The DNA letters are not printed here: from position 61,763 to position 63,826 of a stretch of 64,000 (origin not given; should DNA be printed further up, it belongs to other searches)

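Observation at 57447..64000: Redox/sulfur-themed signalling operon: HdrD/DsrK-like CCG Fe-S protein fused to a receiver domain, NarI-like membrane partner, PAS kinase, two CheY-like receivers, SufS-like desulfurase and a tandem Cys-less DsrC/TusE protein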

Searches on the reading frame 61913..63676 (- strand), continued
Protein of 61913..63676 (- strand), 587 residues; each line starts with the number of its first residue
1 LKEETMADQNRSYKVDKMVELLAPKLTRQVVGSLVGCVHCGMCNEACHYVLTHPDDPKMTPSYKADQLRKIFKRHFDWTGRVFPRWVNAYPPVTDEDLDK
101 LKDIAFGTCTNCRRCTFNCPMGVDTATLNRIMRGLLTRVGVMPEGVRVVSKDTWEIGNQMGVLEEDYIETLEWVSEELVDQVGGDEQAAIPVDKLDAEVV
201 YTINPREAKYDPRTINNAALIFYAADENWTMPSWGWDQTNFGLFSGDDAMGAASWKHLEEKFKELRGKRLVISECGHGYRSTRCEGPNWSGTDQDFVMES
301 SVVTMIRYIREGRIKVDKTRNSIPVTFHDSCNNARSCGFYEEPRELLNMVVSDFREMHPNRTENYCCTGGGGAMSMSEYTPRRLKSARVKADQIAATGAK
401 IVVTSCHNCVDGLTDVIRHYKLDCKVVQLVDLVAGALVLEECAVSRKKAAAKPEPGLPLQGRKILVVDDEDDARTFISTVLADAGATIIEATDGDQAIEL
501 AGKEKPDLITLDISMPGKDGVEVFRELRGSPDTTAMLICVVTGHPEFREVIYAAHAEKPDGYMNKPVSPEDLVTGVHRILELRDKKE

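Call 35: search_solved_structures(query=window:61913-63661:-, max_evalue=0.001, show_alignments=2)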
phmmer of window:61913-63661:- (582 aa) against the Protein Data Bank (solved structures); distinct sequences matched with E-value up to 0.001: 237 (the best 60 are shown).
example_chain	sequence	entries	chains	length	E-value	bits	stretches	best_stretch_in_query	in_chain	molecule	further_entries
1mvo_A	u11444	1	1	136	6e-17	64.5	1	456-576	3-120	PhoP response regulator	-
9xzo_A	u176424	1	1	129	5.6e-16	61.3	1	458-575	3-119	De novo protein M1X0B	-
1a04_A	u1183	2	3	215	6.1e-14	54.6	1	458-573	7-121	NITRATE/NITRITE RESPONSE REGULATOR PROTEIN NARL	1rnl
3f6p_A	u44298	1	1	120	1.7e-13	53.1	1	457-572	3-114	Transcriptional regulatory protein yycF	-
2zwm_A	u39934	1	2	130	1.9e-13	52.9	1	457-572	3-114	Transcriptional regulatory protein yycF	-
9ojn_A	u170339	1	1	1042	1.1e-12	50.5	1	100-448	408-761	Iron-sulfur-binding reductase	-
1zes_A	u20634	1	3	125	1.5e-12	50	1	456-575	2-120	Phosphate regulon transcriptional regulatory protein phoB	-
1b00_A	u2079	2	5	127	1.6e-12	49.9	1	456-575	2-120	PHOSPHATE REGULON TRANSCRIPTIONAL REGULATORY PROTEIN PHOB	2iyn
7l9c_A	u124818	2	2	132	1.7e-12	49.8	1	451-538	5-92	Regulator of RpoS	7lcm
1pey_A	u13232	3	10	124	3e-12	49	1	456-540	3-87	Sporulation initiation phosphotransferase F | SPORULATION RESPONSE REGULATORY PROTEIN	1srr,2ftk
3eod_A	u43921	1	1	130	3.1e-12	48.9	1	453-538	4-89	Protein hnr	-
6er7_A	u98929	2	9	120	3.2e-12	48.9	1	458-575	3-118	120aa long hypothetical chemotaxis protein (CheY)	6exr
3t6k_A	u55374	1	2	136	3.3e-12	48.8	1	457-575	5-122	Response regulator receiver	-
4iga_A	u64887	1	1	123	4.4e-12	48.4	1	455-574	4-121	Chemotaxis protein CheY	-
1tmy_A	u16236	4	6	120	5.6e-12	48.1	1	456-574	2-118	CHEY PROTEIN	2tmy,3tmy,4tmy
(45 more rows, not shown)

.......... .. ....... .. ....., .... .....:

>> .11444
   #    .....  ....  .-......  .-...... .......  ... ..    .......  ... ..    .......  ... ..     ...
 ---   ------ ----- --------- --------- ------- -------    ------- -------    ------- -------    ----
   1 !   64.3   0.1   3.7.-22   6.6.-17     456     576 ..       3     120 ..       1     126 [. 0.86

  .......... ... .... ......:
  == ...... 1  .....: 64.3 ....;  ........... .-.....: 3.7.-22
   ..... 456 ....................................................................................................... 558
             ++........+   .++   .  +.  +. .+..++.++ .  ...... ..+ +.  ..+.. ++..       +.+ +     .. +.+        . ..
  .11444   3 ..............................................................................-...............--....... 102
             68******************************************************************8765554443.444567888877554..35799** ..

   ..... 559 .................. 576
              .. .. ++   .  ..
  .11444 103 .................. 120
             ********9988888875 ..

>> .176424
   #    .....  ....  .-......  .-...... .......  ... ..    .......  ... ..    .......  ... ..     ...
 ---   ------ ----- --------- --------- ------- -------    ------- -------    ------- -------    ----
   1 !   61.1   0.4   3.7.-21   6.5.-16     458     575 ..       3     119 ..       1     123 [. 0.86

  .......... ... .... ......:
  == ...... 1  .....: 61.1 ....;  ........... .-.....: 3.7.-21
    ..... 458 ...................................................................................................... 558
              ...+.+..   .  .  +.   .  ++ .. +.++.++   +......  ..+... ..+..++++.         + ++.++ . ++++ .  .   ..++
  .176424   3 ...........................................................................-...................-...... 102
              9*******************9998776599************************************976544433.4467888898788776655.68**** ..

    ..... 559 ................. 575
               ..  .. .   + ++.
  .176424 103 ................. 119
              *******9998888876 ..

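Call 41: predict_structure(alignment_id=A1)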
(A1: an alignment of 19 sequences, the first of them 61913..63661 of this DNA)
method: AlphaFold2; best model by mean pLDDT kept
length: 582 residues; sequences in the alignment: 19
mean_pLDDT: 71.6   pTM: 0.56
mean pLDDT of the five models: 71.6, 71.1, 69.2, 66.4, 66.3
residues with pLDDT >= 90: 147; 70-90: 197; 50-70: 110; < 50: 128
segments of 3 or more residues with pLDDT < 50: 1-3, 23-51, 53-84, 104-120, 140-155, 237-241, 327-333, 364-375, 446-450
pLDDT, mean of each block of 10 residues (from residue 1): 61 69 47 34 40 44 41 37 51 66 47 37 60 64 39 54 86 87 92 87 73 92 87 53 66 88 85 69 74 88 91 93 59 65 93 63 45 54 82 89 73 87 90 72 46 86 92 93 94 92 92 85 85 88 71 83 88 85 66
secondary structure, 60 per line:
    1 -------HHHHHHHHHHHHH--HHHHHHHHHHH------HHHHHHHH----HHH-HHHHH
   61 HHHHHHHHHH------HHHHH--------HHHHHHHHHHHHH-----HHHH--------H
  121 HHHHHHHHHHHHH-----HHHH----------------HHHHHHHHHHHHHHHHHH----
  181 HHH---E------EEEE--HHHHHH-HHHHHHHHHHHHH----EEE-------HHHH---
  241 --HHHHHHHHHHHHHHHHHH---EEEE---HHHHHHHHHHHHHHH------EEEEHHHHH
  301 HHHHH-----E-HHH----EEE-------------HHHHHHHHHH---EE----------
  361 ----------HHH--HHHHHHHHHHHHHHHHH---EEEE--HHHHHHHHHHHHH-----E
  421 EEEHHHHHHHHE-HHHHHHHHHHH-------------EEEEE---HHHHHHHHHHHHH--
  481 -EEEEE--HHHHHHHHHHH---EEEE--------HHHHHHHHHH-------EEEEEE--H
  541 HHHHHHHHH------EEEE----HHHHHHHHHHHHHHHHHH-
elements in order: H8-20 H23-33 H40-47 H56-70 H77-81 H90-102 H108-111 H120-133 H139-142 H159-176 E194-197 H200-205 H207-219 E224-226 H234-237 H243-260 E264-267 H271-285 E292-295 H296-305 E320-322 H336-345 H376-392 E396-399 H402-414 E420-423 H424-431 H434-444 E458-462 H466-478 E482-486 H489-499 E503-506 H515-524 E532-537 H540-549 E556-559 H564-581

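Call 45: fold_search(model_id=the predicted structure, library=pdb)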
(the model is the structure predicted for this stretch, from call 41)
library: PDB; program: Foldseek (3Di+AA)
matches with E <= 10: 1459; with E <= 0.001: 495
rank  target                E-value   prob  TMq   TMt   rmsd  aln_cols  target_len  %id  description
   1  9ojn                  1.2e-10  1.00  0.45  0.36   6.8       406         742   21  Structure of Mycobacterium smegmatis EtfD (released 2025-05-21)
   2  9a6l_A                8.7e-08  1.00  0.33  0.74   4.2       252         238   16  Integrative model of LUTA-LUTB by crosslinking MS and deep learning (released 2024-09-18)
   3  6swb_A                1.2e-07  1.00  0.20  0.83   2.7       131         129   28  The REC domain of AraT, a response regulator from Geobacillus stearothermophilus (released 2020-10-14)
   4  7cci_A                1.5e-07  1.00  0.20  0.85   1.5       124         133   29  Acinetobacter baumannii response regulator AdeR with disordered N terminus (released 2021-06-23)
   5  1mvo                  1.9e-07  1.00  0.19  0.86   2.1       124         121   38  Crystal structure of the PhoP receiver domain from Bacillus subtilis (released 2002-10-16)
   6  2iyn_C                2.3e-07  1.00  0.18  0.93   3.0       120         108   30  The co-factor-induced pre-active conformation in PhoB (released 2006-08-30)
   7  9dvt_S                2.9e-07  1.00  0.20  0.49   2.0       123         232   28  Cryo-EM structure of RpaA bound to PkaiBC DNA and the CTD of the alpha subunit of RNAP from the cyanobacterium Synecho (released 2025-10-15)
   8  3gl9_B                3.4e-07  1.00  0.20  0.90   1.7       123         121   31  The structure of a histidine kinase-response regulator complex sheds light into two-component signaling and reveals a  (released 2009-10-27)
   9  6ifh                  3.4e-07  1.00  0.19  0.90   1.8       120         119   28  Unphosphorylated Spo0F from Paenisporosarcina sp. TG-14 (released 2019-01-16)
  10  4jav_D                4.3e-07  1.00  0.20  0.91   1.6       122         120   32  Structural basis of a rationally rewired protein-protein interface (HK853wt and RR468mutant V13P, L14I, I17M and N21V) (released 2013-09-04)
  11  6rh8_C                4.3e-07  1.00  0.20  0.90   1.6       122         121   30  Revisiting pH-gated conformational switch. Complex HK853 mutant H260A -RR468 mutant D53A pH 5.3 (released 2020-02-19)
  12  5uht_B                4.6e-07  1.00  0.19  0.89   1.6       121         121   31  Structure of the Thermotoga maritima HK853-BeF3-RR468 complex at pH 5.0 (released 2017-12-27)
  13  4ja2                  5.1e-07  1.00  0.20  0.91   1.5       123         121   32  Structural basis of a rationally rewired protein-protein interface (RR468mutant V13P, L14I, I17M and N21V) (released 2013-09-04)
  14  6rh1_C                5.1e-07  1.00  0.20  0.91   1.5       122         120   30  Revisiting pH-gated conformational switch. Complex HK853-RR468 D53A pH 7 (released 2020-02-19)
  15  9dvt_R                5.1e-07  1.00  0.20  0.49   2.0       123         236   28  Cryo-EM structure of RpaA bound to PkaiBC DNA and the CTD of the alpha subunit of RNAP from the cyanobacterium Synecho (released 2025-10-15)
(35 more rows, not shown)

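Call 70: find_encoding_contigs(protein=window:61913-63661:-, flank=8000, max_places=3)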
Protein window:61913-63661:- (582 aa): 10 contigs read that carry it; 1 place shown.
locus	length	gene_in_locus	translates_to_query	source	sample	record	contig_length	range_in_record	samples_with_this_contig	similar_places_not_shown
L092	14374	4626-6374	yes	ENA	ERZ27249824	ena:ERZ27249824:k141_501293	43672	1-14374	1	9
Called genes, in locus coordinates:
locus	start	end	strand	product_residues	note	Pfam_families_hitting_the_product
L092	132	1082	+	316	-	PF02361:CbiQ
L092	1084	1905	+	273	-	PF00005:ABC_tran, PF13304:AAA_21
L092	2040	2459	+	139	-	PF01402:RHH_1, PF08753:NikR_C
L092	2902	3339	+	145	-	PF02082:Rrf2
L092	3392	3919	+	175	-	PF01661:Macro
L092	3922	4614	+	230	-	-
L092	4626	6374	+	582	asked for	PF13187:Fer4_9 (faint), PF13183:Fer4_8, PF13237:Fer4_10 (faint), PF13534:Fer4_17 (weak), PF02754:CCG, PF00072:Response_reg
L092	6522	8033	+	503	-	PF08448:PAS_4 (weak), PF13426:PAS_9 (faint), PF08448:PAS_4, PF02518:HATPase_c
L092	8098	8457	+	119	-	PF00072:Response_reg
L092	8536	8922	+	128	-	PF00072:Response_reg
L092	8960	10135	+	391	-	PF00266:Aminotran_5, PF01041:DegT_DnrJ_EryC1 (weak)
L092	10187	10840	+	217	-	PF04358:DsrC, PF01726:LexA_DNA_bind (faint), PF04358:DsrC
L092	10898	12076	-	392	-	PF00696:AA_kinase, PF01472:PUA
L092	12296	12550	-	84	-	PF01016:Ribosomal_L27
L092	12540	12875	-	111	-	PF00829:Ribosomal_L21p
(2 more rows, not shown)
